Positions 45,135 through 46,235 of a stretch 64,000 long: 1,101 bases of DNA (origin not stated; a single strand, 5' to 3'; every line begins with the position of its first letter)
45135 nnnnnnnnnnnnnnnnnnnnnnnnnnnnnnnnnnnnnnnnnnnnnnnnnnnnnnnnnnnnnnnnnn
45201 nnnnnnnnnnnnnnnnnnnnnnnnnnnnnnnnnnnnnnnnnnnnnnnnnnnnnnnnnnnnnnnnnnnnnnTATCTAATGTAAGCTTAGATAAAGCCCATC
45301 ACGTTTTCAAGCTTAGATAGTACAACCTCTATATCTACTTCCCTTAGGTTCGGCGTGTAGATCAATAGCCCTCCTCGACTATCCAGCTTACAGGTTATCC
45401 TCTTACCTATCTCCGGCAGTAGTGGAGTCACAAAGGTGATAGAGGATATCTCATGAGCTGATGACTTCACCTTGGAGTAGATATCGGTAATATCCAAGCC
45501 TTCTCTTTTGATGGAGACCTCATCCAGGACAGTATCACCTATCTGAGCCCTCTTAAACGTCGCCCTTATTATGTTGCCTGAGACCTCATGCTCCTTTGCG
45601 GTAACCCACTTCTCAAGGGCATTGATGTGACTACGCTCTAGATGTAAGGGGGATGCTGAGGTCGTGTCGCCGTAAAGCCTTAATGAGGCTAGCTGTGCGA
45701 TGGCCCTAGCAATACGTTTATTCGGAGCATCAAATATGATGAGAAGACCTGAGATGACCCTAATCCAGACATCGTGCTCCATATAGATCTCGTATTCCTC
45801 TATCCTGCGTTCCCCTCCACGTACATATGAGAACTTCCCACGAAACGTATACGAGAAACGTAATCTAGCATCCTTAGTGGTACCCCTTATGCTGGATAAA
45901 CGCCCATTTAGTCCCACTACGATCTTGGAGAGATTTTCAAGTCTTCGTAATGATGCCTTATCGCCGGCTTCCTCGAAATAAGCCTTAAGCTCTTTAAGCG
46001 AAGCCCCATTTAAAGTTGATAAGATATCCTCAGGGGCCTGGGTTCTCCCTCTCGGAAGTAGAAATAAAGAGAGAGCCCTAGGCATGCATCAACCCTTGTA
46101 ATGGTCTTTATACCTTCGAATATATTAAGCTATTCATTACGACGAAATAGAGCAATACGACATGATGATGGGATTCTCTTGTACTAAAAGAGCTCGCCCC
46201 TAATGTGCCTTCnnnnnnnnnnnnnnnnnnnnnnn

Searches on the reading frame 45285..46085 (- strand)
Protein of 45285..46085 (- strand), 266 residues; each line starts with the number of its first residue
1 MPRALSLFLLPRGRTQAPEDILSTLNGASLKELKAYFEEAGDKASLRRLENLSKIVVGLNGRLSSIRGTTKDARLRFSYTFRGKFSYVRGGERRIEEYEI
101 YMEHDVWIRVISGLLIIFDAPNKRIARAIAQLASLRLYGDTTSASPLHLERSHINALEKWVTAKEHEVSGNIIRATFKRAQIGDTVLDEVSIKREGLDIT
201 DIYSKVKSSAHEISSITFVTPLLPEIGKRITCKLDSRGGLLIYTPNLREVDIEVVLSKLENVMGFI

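Call 4: search_protein_families(library=pfam, proteins=[window:45285-46085:-], max_evalue=0.1)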
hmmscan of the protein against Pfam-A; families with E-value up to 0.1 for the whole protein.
window:45285-46085:- (266 aa): 0 families

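Call 5: search_protein_families(library=ncbifam, proteins=[window:45285-46085:-], max_evalue=0.1)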
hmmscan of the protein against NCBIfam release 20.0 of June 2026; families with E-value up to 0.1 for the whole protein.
window:45285-46085:- (266 aa): 0 families

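Call 6: search_protein_families(library=padloc, proteins=[window:45285-46085:-], max_evalue=0.1)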
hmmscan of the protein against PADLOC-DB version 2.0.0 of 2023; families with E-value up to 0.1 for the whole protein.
window:45285-46085:- (266 aa): 0 families

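Call 15: find_homologous_proteins(query=window:45285-46085:-)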
Query window:45285-46085:- (266 aa): 7 proteins with E <= 0.001 among 2058 candidates.
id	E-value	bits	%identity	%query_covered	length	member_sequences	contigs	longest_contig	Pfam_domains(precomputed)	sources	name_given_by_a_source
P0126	3.9e-166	569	99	100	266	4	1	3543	-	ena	-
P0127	1.1e-124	433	70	100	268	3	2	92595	-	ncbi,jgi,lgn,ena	-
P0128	3.5e-101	356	59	100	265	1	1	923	-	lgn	-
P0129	5.9e-99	349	60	100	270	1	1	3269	-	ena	-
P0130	3.7e-97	343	60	100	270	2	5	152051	-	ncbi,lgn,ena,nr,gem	ncbi:MAG: hypothetical protein DRJ66_05840 [Thermoprotei archaeon]|nr:MAG: hypothetical protein DRJ6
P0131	6.1e-96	339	61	96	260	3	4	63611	-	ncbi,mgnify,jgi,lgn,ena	mgnify:CR=1 FL=1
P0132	8.9e-94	332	57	99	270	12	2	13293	-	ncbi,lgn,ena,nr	ncbi:MAG: hypothetical protein J7J99_02920 [Thermoprotei archaeon]|nr:hypothetical protein [Thermopr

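Call 32: predict_structure(alignment_id=A2)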
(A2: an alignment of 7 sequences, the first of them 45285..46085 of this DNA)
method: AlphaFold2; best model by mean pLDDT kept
length: 266 residues; sequences in the alignment: 7
mean_pLDDT: 87.1   pTM: 0.82
mean pLDDT of the five models: 87.1, 85.4, 82.4, 82.3, 80.6
residues with pLDDT >= 90: 114; 70-90: 141; 50-70: 8; < 50: 3
segments of 3 or more residues with pLDDT < 50: none
pLDDT, mean of each block of 10 residues (from residue 1): 83 82 94 95 93 91 90 92 87 89 92 88 91 93 87 88 79 85 83 60 81 88 90 91 87 88 83
secondary structure, 60 per line:
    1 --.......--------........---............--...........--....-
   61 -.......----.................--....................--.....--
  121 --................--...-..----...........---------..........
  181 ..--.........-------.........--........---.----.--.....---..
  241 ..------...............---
elements in order: E3-9 H18-25 H30-40 H43-53 E62-68 E73-89 E92-111 E114-118 H123-138 H151-161 E171-182 E185-193 H201-209 E212-219 E231-235 E239-242 H249-263

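Call 43: find_related_loci(query=A2, collection=metagenome_contigs, flank=8000)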
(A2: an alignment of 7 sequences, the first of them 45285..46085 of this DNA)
Query A2 (266 aa) in metagenome_contigs; peptide patterns used: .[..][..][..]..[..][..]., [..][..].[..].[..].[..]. (x = any residue, [..] = any of these).
305 stretches matched a pattern; 6 encode a relative of the query (tblastn E <= 1e-3); 6 distinct loci.
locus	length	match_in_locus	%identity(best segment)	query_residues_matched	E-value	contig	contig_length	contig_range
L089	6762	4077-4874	100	1-266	4e-179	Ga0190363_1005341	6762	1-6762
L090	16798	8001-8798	70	1-266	3e-133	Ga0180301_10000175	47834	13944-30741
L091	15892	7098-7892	62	1-263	4e-109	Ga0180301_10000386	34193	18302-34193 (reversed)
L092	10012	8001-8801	60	1-265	3e-105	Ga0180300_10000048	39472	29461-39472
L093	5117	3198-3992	56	1-263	4e-102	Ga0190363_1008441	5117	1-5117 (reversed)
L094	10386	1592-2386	56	1-263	2e-100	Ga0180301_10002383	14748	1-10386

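Call 48: search_protein_families(library=pfam, proteins=[L091:2993-3634:+, L091:3618-4544:+, L091:5074-5970:+, L091:5971-7035:+, L091:7912-8583:+, L091:9426-10940:+, L091:8578-9168:-, L094:5-1513:+], max_evalue=0.001)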
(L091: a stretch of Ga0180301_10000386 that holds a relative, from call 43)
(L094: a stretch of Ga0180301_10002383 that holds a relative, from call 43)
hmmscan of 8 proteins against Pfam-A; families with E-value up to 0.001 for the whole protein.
L091:2993-3634:+ (213 aa): 6 families
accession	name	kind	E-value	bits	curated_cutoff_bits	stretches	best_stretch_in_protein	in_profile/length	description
PF00239.26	Resolvase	-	2.4e-26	93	23.3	1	64-196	1-136/145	Resolvase, N terminal domain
PF12728.13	HTH_17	-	9.1e-16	58.3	27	1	7-54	1-47/51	Helix-turn-helix domain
PF00376.29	MerR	-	1.3e-09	38.2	28.2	1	10-44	2-37/38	MerR family regulatory protein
PF13384.12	HTH_23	-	0.00016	21.8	24.6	1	3-29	13-39/50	Homeodomain-like domain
PF13411.12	MerR_1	-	0.00019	21.9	21.6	1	9-53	2-46/69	MerR HTH family regulatory protein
PF13551.12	HTH_29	-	0.00074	20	28.1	0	3-32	8-40/64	Winged helix-turn helix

L091:3618-4544:+ (308 aa): 0 families

L091:5074-5970:+ (298 aa): 0 families

L091:5971-7035:+ (354 aa): 2 families
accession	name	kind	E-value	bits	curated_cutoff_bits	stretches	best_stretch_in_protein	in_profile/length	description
PF00588.24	SpoU_methylase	-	4.1e-11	43.6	29.7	1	184-302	2-122/142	SpoU rRNA Methylase family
PF02926.22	THUMP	-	1.5e-06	29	20.6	1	84-157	5-76/84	THUMP domain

L091:7912-8583:+ (223 aa): 1 family
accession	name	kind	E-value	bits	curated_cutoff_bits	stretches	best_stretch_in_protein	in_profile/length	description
PF09958.14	DUF2192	-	2.1e-38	132.6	21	1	7-221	4-228/229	Uncharacterized protein conserved in archaea (DUF2192)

L091:9426-10940:+ (504 aa): 1 family
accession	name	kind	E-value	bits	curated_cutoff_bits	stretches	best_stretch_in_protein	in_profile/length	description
PF00232.24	Glyco_hydro_1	-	5.4e-79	266.2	22.6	2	128-484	93-452/453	Glycosyl hydrolase family 1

L091:8578-9168:- (196 aa): 3 families
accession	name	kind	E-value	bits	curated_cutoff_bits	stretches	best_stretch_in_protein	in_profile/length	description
PF14582.11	Metallophos_3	-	1.5e-13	51.1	28.2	1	81-192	134-258/259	Metallophosphoesterase, calcineurin superfamily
PF12850.12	Metallophos_2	-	7.4e-10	39.5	27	1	1-168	1-130/154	Calcineurin-like phosphoesterase superfamily domain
PF00149.33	Metallophos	-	6.2e-06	27.2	21.5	1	1-154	1-189/191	Calcineurin-like phosphoesterase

L094:5-1513:+ (502 aa): 0 families

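Call 49: search_protein_families(library=pfam, alignment_id=A2, max_evalue=10)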
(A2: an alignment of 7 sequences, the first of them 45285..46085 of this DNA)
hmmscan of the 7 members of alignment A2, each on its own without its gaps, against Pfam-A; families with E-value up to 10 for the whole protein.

A. member 1, window:45285-46085:- (266 aa): 0 families

B. families by the number of members that match (of 7 scanned): 0 families

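Call 56: fold_search(model_id=the predicted structure, library=pdb)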
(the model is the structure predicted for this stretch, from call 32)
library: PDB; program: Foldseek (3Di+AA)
matches with E <= 10: 1076; with E <= 0.001: 3
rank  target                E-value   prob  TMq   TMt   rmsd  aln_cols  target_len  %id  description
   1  2owl_A                2.2e-06  1.00  0.49  0.44   9.2       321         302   10  Crystal structure of E. coli RdgC (released 2007-03-20)
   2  2owy_A                7.5e-06  1.00  0.48  0.43   8.0       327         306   10  The recombination-associated protein RdgC adopts a novel toroidal architecture for DNA binding (released 2007-11-20)
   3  2owl_B                2.9e-05  1.00  0.47  0.43   8.2       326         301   10  Crystal structure of E. coli RdgC (released 2007-03-20)
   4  6y2s_B                8.6e-03  0.38  0.15  0.12  19.3       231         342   13  Escherichia coli R318A RnlA endoribonuclease (single alanine mutant of RnlA) (released 2021-03-31)
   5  3ub1_A                2.6e-02  0.15  0.16  0.17  24.1       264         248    8  Ntf2 like protein involved in plasmid conjugation (released 2012-02-08)
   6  3ub1_B                4.1e-02  0.15  0.15  0.16  20.2       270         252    7  Ntf2 like protein involved in plasmid conjugation (released 2012-02-08)
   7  5c5k_C                5.5e-02  0.07  0.13  0.09  20.8       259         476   12  Structure of the Pfr form of a canonical phytochrome (released 2016-02-17)
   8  3ub1_C                6.1e-02  0.13  0.16  0.16  20.0       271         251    8  Ntf2 like protein involved in plasmid conjugation (released 2012-02-08)
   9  8ovw_N                6.5e-02  0.87  0.26  0.19   7.7       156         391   10  Cryo-EM structure of CBF1-CCAN bound topologically to centromeric DNA (released 2023-08-09)
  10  3ub1_D                6.8e-02  0.15  0.16  0.16  19.2       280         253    8  Ntf2 like protein involved in plasmid conjugation (released 2012-02-08)
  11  3w9k                  7.7e-02  0.28  0.16  0.25  17.3       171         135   11  Crystal structure of thermoacidophile-specific protein STK_08120 complexed with myristic acid (released 2013-07-17)
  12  6y2r_A                8.1e-02  0.21  0.15  0.12  18.3       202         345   12  Escherichia coli R255A RnlA endoribonuclease (single alanine mutant of RnlA) (released 2021-05-12)
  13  6y2r_B                8.1e-02  0.16  0.14  0.12  19.1       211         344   13  Escherichia coli R255A RnlA endoribonuclease (single alanine mutant of RnlA) (released 2021-05-12)
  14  9oh5_A                8.6e-02  0.18  0.14  0.14  13.9       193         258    8  Cryo-EM structure of the assembled MS2 CPM58 VLP (released 2025-11-05)
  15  2ejx                  9.6e-02  0.25  0.16  0.25  16.5       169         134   12  Crystal structure of the hypothetical protein STK_08120 from Sulfolobus tokodaii (released 2008-03-25)
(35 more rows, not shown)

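Call 66: search_solved_structures(query=A2, max_evalue=10)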
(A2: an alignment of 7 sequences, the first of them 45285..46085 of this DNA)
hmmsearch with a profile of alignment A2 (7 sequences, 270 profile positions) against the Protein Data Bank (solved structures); distinct sequences matched with E-value up to 10: 1.
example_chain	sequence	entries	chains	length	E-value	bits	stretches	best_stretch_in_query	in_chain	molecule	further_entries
4l2w_C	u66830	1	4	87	2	10.8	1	16-71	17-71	Rho-associated protein kinase 1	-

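Call 79: search_protein_representatives(alignment_id=A2)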
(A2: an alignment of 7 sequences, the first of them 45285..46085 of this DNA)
Query: 7 sequences, 270 profile positions. Proteins with E-value up to 0.001 (for the whole library): 54; up to 1e-10: 29; up to 1e-30: 6. The best 54 are listed.
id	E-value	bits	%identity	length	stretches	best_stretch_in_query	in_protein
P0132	3.2e-142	488.9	-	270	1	1-269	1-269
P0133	1.7e-41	158.6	-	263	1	3-262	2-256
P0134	7.6e-35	136.9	-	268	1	1-268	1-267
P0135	7.0e-33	130.4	-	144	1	136-265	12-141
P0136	2.0e-32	128.9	-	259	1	1-269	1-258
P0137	3.5e-31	124.9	-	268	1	69-265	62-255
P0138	2.5e-24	102.4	-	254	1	32-268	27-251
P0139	8.4e-24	100.6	-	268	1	1-262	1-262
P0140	1.9e-22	96.2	-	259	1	25-267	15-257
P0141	2.0e-22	96.2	-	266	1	62-264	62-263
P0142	4.1e-21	91.8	-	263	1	95-269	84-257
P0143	1.2e-19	87.0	-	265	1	56-261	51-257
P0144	1.4e-19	86.8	-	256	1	24-248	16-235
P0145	5.6e-19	84.8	-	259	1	102-263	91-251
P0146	1.3e-17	80.4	-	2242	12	158-202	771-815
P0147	2.9e-17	79.2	-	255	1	19-264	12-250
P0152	1.2e-15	73.9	-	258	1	19-264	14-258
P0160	1.0e-10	57.8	-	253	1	45-261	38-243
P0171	3.9e-07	46.0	-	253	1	3-265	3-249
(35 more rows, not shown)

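Call 81: search_protein_families(library=pfam, alignment_id=A4, max_evalue=0.1)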
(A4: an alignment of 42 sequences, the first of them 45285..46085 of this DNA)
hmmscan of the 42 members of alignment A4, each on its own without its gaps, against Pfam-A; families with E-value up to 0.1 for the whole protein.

A. member 1, window:45285-46085:- (266 aa): 0 families

B. families by the number of members that match (of 42 scanned): 8 families
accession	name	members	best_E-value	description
PF16193.11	AAA_assoc_2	1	6.8e-05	AAA C-terminal domain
PF13600.11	DUF4140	1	0.0027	N-terminal domain of unknown function (DUF4140)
PF18690.6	DUF5639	1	0.035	Family of unknown function (DUF5639)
PF04203.18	Sortase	1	0.038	Sortase domain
PF05790.21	C2-set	1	0.044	Immunoglobulin C2-set domain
PF13545.12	HTH_Crp_2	1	0.063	Crp-like helix-turn-helix domain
PF13576.12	Pentapeptide_3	1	0.083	Pentapeptide repeats (9 copies)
PF15889.10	DUF4738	1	0.085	Domain of unknown function (DUF4738)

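Call 82: search_solved_structures(query=A4, max_evalue=10)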
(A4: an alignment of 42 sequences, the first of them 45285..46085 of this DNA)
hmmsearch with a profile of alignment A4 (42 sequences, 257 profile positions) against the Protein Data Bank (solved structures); distinct sequences matched with E-value up to 10: 12.
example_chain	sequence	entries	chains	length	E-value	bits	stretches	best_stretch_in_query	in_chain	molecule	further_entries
5dra_A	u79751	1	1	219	1.2e-05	27.8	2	157-200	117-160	3beta1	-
4yfo_A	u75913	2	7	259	1.6e-05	27.5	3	159-192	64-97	beta1_ex1 | 6beta1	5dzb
4yei_A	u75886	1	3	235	1.9e-05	27.2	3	159-192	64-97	beta1mut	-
4yc5_A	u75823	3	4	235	1.9e-05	27.2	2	160-192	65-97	beta1 | beta1 protein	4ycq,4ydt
2j8k_A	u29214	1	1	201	0.00052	22.5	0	156-192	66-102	NP275-NP276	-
5dns_A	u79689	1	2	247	0.00089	21.7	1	159-192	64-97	t1428 beta1 loop design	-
5dn0_A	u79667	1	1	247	0.0012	21.3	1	159-192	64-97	beta1 t1555 loop variant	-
5dqa_A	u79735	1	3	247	0.0013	21.2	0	159-192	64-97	t3284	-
5di5_A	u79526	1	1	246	0.0035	19.7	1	159-192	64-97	beta1 t801 loop variant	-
3du1_X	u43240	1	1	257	0.13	14.6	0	161-210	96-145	All3740 protein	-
2o6w_A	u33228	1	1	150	0.2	14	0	171-192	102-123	Repeat Five Residue (Rfr) protein or pentapeptide repeat protein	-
2j8i_A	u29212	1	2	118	0.99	11.7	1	157-192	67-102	NP275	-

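Call 83: list_cluster_members(proteins=[P0133, P0134, P0139, P0147, P0152, P0160, P0171, P0146])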
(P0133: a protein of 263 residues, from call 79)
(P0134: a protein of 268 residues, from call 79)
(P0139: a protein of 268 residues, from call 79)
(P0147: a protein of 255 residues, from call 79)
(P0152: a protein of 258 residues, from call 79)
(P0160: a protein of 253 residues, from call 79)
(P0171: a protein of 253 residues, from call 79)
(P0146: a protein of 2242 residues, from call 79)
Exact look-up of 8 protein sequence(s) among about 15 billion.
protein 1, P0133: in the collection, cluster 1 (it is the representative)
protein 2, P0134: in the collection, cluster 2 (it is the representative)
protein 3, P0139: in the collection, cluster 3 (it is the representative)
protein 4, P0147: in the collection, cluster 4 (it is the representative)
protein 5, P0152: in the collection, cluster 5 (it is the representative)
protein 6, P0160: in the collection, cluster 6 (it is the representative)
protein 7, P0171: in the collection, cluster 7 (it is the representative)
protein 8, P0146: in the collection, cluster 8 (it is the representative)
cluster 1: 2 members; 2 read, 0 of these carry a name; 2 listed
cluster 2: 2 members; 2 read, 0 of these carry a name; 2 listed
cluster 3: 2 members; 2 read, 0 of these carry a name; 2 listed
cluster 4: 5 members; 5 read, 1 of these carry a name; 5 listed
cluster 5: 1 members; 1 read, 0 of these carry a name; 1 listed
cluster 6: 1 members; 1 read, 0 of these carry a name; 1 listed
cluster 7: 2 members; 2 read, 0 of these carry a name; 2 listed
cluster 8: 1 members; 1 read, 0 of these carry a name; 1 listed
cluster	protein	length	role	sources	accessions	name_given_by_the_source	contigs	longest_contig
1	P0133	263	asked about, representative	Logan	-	-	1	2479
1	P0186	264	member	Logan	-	-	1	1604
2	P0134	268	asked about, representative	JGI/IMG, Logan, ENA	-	-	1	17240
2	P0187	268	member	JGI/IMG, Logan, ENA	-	-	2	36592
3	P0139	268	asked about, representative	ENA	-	-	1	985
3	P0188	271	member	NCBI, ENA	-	-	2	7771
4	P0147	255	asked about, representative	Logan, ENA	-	-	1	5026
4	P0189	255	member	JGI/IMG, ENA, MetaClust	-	\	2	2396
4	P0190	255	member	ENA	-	-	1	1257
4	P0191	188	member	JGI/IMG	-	-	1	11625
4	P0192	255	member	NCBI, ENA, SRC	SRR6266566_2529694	-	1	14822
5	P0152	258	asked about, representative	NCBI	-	-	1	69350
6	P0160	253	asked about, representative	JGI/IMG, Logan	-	-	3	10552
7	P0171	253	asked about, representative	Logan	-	-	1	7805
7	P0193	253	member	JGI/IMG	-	-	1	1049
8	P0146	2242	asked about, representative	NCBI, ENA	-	-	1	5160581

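Call 84: find_encoding_contigs(protein=P0152, flank=7000, max_places=1)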
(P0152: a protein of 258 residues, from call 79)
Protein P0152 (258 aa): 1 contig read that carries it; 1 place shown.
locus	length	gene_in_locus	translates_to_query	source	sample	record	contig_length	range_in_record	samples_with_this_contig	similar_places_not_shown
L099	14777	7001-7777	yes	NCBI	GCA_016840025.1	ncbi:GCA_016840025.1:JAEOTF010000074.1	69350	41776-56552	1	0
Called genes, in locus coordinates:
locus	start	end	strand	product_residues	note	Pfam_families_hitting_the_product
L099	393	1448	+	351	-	PF04055:Radical_SAM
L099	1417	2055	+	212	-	PF12917:YfbR-like, PF13023:HD_3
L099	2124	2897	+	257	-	-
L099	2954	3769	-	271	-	PF09296:NUDIX-like, PF09297:Zn_ribbon_NUD, PF00293:NUDIX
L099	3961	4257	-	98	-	PF00595:PDZ, PF13180:PDZ_2, PF17820:PDZ_6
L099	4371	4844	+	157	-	-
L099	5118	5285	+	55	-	-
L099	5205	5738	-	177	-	-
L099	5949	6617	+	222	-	-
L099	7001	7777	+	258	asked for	-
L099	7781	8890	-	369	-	PF08309:LVIVD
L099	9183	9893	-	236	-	PF00005:ABC_tran, PF13304:AAA_21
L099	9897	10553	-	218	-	PF02361:CbiQ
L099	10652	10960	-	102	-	PF13190:PDGLE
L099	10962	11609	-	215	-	PF01891:CbiM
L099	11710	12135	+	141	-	PF08753:NikR_C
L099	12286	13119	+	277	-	PF04909:Amidohydro_2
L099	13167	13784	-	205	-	PF00596:Aldolase_II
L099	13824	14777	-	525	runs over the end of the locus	PF00370:FGGY_N, PF02782:FGGY_C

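Call 85: find_encoding_contigs(protein=P0134, flank=7000, max_places=1)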
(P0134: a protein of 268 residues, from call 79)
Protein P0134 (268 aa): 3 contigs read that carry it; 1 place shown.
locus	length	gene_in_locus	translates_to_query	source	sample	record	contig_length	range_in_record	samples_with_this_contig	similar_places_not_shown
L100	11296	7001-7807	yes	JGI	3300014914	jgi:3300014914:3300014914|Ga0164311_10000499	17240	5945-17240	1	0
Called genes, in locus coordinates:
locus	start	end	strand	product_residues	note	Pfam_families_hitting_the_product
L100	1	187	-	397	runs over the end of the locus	PF00291:PALP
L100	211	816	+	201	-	PF01022:HTH_5, PF12840:HTH_20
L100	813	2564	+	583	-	PF00664:ABC_membrane, PF00005:ABC_tran, PF02463:SMC_N (faint)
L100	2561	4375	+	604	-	PF00664:ABC_membrane, PF13304:AAA_21 (faint), PF02463:SMC_N (faint), PF00005:ABC_tran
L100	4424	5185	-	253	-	PF01937:ARMT1-like_dom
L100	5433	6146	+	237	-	PF00753:Lactamase_B, PF12706:Lactamase_B_2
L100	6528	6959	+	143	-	PF02577:BFN_dom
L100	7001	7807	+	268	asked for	-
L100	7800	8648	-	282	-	PF01513:NAD_kinase, PF20143:NAD_kinase_C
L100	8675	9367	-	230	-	PF02633:Creatininase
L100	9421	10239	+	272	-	PF01261:AP_endonuc_2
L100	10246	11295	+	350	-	?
